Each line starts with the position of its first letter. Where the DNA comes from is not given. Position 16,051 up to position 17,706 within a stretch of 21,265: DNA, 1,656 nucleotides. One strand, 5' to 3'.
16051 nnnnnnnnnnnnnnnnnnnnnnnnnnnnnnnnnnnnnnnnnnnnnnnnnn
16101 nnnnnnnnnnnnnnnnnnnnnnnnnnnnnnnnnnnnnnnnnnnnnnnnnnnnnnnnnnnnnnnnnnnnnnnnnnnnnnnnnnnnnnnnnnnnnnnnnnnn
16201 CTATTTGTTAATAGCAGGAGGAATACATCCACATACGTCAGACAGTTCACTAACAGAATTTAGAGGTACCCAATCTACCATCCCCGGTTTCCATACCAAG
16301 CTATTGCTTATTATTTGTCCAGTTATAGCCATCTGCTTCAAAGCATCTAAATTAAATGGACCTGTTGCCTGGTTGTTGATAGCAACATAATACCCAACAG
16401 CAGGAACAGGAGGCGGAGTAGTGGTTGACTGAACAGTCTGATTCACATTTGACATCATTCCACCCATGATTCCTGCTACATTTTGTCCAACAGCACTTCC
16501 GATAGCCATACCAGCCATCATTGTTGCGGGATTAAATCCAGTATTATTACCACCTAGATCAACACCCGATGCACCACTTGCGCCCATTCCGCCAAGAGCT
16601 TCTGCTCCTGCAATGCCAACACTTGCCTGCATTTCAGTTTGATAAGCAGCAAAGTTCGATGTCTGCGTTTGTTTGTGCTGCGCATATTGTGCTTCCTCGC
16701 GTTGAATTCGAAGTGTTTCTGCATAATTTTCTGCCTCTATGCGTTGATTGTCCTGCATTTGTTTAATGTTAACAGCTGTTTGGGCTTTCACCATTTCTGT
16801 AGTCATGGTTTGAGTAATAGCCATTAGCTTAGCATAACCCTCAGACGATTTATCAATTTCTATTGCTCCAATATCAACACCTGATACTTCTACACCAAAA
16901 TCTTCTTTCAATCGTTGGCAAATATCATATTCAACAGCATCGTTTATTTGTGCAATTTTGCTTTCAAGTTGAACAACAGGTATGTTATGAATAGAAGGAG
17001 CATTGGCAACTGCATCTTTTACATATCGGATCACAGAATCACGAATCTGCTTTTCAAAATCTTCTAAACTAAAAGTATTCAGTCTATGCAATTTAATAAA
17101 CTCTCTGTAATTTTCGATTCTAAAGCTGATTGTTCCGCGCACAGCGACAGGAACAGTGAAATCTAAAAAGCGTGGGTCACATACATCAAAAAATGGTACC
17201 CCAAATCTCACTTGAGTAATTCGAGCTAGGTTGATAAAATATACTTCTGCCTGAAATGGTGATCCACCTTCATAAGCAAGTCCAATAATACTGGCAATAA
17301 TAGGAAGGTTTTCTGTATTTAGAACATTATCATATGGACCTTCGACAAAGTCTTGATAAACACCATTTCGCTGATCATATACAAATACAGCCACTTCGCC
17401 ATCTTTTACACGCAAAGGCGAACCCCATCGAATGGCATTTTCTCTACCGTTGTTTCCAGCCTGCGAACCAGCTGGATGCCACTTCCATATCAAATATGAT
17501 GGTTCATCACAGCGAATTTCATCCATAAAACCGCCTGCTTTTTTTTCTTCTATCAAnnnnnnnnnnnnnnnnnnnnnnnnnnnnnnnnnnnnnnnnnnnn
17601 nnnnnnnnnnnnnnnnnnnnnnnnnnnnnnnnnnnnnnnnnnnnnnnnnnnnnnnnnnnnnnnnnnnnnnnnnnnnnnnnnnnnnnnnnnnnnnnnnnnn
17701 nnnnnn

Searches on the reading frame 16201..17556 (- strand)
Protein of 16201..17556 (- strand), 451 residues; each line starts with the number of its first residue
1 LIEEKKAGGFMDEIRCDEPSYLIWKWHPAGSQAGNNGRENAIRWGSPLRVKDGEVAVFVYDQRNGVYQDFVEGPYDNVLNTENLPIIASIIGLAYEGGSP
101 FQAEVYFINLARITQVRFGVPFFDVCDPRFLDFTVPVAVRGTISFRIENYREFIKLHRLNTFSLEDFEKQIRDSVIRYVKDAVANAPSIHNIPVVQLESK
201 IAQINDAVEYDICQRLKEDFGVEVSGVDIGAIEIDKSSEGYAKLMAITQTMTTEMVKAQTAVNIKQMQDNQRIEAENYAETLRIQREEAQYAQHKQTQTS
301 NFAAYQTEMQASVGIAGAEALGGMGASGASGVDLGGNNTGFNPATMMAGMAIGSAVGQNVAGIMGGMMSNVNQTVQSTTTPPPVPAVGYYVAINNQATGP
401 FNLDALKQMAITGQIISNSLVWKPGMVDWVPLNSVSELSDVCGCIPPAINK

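Call 3: search_protein_families(library=pfam, proteins=[window:16201-17556:-], max_evalue=0.1)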
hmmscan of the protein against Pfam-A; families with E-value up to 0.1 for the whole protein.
window:16201-17556:- (451 aa): 3 families
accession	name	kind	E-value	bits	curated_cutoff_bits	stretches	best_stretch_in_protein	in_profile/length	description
PF13421.11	Band_7_1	-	9.1e-24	84.7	24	1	39-236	8-197/211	SPFH domain-Band 7 family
PF14237.11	GYF_2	-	2.2e-17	63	25.8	1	389-438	1-50/50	GYF domain 2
PF01145.31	Band_7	-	0.0021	18.6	23.6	1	50-259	3-166/176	SPFH domain / Band 7 family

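Call 11: search_protein_families(library=padloc, proteins=[window:16201-17556:-], max_evalue=0.01)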
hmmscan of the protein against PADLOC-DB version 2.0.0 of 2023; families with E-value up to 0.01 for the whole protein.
window:16201-17556:- (451 aa): 0 families

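Call 20: search_protein_families(library=ncbifam, proteins=[window:16201-17556:-], max_evalue=0.01)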
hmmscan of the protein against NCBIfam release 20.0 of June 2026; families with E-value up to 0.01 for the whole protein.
window:16201-17556:- (451 aa): 1 family
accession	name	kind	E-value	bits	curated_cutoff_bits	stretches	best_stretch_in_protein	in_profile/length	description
NF033761.1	gliding_GltJ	equivalog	6.6e-12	45.3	450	1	376-443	137-204/671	adventurous gliding motility protein GltJ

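Call 76: search_solved_structures(query=window:16201-17556:-, max_evalue=0.01)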
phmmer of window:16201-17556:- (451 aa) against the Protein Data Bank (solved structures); distinct sequences matched with E-value up to 0.01: 1.
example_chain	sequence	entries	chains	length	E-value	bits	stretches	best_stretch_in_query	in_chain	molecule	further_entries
7z3c_A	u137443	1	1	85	2.5e-09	40.2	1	386-444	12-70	Adventurous gliding motility protein X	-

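Call 84: search_protein_families(library=phrogs, proteins=[window:16201-17556:-], max_evalue=0.001)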
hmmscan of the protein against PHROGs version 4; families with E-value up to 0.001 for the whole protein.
window:16201-17556:- (451 aa): 0 families
